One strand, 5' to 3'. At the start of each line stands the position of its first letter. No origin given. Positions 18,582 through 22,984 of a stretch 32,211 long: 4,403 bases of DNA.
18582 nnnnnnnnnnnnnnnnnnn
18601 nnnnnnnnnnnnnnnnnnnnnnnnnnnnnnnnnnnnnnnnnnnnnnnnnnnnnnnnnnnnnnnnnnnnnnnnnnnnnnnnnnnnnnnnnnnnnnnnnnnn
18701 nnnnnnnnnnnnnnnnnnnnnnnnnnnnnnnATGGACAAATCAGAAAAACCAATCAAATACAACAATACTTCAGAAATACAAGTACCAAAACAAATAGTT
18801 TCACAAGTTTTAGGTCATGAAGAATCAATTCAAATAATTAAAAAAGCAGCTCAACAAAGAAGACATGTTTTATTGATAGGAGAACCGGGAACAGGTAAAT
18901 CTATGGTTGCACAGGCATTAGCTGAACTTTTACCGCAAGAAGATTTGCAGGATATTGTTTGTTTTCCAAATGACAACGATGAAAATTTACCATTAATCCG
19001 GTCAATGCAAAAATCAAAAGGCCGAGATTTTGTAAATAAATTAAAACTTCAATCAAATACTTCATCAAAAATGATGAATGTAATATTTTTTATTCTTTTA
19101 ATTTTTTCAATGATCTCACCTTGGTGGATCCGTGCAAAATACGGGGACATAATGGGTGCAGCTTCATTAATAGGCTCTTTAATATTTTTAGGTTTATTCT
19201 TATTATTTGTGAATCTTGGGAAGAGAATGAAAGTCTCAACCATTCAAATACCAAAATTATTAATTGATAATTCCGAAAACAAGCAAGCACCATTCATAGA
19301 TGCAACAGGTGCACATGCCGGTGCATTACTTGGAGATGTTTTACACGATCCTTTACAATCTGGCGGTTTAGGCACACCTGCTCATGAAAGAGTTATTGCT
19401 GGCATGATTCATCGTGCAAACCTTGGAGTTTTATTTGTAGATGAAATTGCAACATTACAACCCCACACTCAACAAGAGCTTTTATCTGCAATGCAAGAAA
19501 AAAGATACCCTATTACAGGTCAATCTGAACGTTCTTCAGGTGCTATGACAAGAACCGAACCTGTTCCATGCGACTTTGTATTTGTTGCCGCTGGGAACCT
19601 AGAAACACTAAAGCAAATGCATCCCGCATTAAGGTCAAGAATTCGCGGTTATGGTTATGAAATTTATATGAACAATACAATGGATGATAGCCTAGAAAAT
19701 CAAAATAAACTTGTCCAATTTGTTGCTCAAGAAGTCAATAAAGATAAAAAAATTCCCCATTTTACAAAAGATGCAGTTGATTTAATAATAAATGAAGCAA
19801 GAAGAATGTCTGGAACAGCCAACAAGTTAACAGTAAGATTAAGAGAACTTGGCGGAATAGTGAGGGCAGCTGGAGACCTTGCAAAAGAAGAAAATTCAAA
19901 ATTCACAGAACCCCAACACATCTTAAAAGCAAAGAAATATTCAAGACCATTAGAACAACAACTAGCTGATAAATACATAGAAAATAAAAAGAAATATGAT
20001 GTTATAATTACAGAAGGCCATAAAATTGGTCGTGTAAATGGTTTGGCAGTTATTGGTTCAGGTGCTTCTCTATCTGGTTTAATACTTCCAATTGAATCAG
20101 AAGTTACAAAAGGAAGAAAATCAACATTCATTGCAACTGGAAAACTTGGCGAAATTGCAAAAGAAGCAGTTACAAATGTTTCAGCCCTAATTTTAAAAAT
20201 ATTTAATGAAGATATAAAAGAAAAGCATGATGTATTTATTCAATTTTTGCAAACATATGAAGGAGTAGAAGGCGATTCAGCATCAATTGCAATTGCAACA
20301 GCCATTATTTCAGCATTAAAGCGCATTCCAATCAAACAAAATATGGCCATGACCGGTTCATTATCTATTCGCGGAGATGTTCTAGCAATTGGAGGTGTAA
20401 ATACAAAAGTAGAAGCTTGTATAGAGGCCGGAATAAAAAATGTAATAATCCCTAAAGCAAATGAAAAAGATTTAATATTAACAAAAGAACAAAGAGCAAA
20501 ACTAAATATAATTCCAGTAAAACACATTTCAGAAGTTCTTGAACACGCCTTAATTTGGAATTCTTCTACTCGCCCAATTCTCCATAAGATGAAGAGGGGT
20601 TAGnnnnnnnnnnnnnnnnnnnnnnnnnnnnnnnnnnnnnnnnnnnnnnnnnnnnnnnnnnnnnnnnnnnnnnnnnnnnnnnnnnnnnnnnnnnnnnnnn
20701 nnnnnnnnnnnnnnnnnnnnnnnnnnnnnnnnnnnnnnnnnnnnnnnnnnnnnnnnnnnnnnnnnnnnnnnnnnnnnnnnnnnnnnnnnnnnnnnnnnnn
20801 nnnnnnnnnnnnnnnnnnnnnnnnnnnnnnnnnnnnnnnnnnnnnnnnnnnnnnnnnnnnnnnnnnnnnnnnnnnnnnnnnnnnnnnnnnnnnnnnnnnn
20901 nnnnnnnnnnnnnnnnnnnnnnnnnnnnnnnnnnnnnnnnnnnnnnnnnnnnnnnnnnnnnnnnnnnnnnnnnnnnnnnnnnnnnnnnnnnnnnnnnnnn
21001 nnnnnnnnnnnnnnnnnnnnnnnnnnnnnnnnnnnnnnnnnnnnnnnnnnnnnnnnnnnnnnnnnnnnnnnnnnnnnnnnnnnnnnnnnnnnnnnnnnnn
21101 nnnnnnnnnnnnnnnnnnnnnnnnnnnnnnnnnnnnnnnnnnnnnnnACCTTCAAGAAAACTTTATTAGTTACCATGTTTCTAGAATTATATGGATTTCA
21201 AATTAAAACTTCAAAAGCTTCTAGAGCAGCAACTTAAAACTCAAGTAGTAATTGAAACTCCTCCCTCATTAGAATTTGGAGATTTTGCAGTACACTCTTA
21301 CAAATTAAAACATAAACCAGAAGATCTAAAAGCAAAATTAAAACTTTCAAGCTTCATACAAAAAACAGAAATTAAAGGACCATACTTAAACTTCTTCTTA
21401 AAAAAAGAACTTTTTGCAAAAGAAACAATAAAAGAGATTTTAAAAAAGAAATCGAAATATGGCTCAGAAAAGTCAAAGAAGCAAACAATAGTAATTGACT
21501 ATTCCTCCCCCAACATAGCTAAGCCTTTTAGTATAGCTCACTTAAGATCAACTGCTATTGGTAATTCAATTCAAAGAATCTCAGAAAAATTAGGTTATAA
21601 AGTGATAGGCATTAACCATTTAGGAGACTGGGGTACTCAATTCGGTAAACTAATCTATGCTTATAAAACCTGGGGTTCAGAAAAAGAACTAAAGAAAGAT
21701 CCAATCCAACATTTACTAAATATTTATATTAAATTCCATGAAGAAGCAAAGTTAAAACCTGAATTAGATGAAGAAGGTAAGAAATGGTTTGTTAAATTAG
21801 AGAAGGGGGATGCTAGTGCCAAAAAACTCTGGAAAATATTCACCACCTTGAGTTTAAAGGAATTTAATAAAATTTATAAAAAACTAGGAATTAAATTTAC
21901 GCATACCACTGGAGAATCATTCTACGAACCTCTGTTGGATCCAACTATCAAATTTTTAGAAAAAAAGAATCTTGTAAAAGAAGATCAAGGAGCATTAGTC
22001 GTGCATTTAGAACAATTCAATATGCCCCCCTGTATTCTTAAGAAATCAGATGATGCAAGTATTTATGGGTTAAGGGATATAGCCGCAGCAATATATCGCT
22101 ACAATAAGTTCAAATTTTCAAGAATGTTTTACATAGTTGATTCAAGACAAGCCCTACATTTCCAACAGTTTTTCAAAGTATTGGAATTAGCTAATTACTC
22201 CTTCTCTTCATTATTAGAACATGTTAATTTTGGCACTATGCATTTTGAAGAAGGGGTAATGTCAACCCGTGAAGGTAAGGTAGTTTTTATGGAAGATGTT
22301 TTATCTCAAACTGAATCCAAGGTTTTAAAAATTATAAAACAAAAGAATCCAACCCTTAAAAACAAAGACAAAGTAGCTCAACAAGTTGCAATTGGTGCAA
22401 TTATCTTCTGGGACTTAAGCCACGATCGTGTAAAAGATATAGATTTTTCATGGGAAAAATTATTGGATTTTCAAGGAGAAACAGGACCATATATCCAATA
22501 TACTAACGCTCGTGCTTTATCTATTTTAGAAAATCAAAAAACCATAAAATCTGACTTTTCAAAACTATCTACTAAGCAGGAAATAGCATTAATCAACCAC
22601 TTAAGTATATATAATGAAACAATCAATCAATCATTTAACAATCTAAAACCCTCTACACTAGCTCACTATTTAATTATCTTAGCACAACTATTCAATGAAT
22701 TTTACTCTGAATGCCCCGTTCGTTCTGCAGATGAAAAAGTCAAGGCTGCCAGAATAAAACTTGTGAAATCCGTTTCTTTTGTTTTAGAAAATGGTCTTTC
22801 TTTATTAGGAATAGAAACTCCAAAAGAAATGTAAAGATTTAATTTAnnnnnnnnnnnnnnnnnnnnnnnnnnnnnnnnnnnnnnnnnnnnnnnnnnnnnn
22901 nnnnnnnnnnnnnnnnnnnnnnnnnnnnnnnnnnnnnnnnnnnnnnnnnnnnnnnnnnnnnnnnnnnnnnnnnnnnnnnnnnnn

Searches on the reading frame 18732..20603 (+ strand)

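Call 6: search_protein_families(library=pfam, max_evalue=0.01, proteins=[window:18732-20603:+])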
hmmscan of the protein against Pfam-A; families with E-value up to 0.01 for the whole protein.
window:18732-20603:+ (623 aa): 24 families
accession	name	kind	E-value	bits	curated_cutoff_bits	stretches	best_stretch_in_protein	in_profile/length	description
PF05362.19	Lon_C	-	1.1e-35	123.5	21.1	1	416-608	11-204/205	Lon protease (S16) C-terminal proteolytic domain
PF00158.32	Sigma54_activat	-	1.3e-15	57.9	20.2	2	177-267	42-130/168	Sigma-54 interaction domain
PF07728.20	AAA_5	-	7.5e-14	52.4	22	2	232-303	68-138/139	AAA domain (dynein-related subfamily)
PF01078.27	Mg_chelatase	-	2.4e-13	50.4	20.3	1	24-75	3-54/207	Magnesium chelatase, subunit ChlI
PF14532.12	Sigma54_activ_2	-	2.7e-08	34.6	25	1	36-66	14-44/138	Sigma-54 interaction domain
PF13541.12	ChlI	-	4.5e-08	33.5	27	1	454-577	1-121/121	Subunit ChlI of Mg-chelatase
PF13401.12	AAA_22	-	4.8e-08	33.8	27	1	42-107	4-57/130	AAA domain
PF20436.4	LonB_AAA-LID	-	6.1e-08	33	22.4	1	343-400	1-58/65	Archaeal LonB, AAA+ ATPase LID domain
PF00004.35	AAA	-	1.7e-07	32.2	21.2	1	46-67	1-22/131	ATPase family associated with various cellular activities (AAA)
PF13191.12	AAA_16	-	3.5e-07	31.3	32.6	1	36-110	16-88/167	AAA ATPase domain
PF05496.18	RuvB_N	-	2.2e-06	28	27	0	31-66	17-56/159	Holliday junction DNA helicase RuvB P-loop domain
PF07726.17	AAA_3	-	4.7e-06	26.9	27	0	233-266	65-98/131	ATPase family associated with various cellular activities (AAA)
PF20030.5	bpMoxR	-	4.8e-06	26.2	27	1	18-68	6-56/205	MoxR domain in the MoxR-vWA-beta-propeller ternary systems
PF00493.29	MCM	-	1.7e-05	24.5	23.3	0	18-69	32-83/224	MCM P-loop domain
PF12775.13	AAA_7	-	2.4e-05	24.4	25.8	1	33-73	23-63/181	P-loop containing dynein motor region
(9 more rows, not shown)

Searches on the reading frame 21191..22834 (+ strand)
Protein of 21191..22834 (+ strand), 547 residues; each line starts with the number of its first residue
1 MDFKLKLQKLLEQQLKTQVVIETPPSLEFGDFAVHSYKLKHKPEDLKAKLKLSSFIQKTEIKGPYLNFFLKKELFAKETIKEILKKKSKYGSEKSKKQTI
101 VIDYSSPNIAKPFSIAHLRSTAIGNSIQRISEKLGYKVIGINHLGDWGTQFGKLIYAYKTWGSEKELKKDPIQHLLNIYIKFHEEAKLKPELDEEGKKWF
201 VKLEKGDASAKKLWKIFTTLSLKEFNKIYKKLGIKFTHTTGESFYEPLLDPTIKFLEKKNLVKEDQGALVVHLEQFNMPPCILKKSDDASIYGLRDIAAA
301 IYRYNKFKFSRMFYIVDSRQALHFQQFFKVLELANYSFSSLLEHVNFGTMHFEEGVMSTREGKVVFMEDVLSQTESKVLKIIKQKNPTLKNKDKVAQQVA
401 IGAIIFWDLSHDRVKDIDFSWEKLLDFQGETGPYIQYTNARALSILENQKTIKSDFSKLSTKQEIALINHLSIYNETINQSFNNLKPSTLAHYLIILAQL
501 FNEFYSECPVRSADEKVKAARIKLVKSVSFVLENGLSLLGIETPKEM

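Call 6: search_protein_families(library=pfam, max_evalue=0.01, proteins=[window:21191-22834:+])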
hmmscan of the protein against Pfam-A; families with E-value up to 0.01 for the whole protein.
window:21191-22834:+ (547 aa): 3 families
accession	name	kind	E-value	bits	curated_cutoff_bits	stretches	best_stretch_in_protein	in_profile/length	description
PF00750.26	tRNA-synt_1d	-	8.9e-97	324.6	23.3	1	80-421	2-349/349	tRNA synthetases class I (R), catalytic domain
PF05746.21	DALR_1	-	1.2e-30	106.5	22.3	1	435-547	1-117/117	DALR anticodon binding domain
PF03485.21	Arg_tRNA_synt_N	-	8.7e-08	33.1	21.5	1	6-70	10-85/85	Arginyl tRNA synthetase N terminal domain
